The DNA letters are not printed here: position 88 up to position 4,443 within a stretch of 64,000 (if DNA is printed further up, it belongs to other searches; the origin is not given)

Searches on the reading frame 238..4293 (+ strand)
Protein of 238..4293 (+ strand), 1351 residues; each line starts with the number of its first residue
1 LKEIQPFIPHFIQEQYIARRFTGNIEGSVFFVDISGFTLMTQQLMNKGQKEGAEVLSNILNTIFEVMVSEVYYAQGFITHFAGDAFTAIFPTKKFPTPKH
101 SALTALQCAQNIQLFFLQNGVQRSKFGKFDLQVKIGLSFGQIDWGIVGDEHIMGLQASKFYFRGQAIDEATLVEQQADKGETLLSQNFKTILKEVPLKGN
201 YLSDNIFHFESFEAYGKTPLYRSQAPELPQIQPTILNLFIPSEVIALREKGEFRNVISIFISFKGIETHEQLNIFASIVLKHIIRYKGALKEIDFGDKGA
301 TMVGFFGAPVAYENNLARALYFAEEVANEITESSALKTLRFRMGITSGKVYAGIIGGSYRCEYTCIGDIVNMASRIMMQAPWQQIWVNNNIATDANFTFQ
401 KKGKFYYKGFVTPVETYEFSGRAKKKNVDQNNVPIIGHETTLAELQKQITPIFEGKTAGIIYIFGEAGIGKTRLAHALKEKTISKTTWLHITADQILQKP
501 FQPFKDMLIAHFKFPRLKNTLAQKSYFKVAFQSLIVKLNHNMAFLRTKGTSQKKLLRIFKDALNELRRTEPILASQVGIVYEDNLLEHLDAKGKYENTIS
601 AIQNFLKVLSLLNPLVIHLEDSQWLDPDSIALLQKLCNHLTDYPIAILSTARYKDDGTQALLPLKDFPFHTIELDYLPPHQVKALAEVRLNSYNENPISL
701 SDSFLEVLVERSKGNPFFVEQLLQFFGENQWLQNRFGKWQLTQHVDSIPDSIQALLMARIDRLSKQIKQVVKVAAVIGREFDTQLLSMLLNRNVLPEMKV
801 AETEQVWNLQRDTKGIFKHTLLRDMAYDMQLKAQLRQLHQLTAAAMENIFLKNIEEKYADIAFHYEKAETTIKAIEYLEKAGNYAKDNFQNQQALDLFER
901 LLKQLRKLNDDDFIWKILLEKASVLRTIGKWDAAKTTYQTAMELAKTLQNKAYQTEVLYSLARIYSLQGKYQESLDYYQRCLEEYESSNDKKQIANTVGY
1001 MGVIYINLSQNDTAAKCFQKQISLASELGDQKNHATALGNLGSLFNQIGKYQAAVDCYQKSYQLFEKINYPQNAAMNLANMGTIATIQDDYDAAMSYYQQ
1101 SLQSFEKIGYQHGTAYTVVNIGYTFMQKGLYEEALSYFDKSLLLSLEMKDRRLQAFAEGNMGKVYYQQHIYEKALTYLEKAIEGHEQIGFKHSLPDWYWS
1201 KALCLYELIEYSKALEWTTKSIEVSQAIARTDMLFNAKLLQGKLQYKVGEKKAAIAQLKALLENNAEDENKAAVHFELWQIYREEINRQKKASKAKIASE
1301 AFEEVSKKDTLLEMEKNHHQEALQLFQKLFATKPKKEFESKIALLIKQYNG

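Call 7: search_protein_families(library=padloc, proteins=[window:238-4293:+], max_evalue=0.01)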
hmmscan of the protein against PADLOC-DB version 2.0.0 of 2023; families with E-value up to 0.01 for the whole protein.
window:238-4293:+ (1351 aa): 4 families
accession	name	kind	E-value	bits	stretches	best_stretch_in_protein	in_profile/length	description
PDLC01169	TPR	-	8.5e-28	95.4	3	1064-1185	99-218/252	TPR repeats containing protein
PDLC00734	PycC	-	7.1e-14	49.7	2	29-181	192-329/374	Pycsar cyclase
PDLC02367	PycC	-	4.6e-08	30.8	1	24-187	41-187/226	-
PDLC02369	PycC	-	1.7e-05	22.5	1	320-394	116-190/248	-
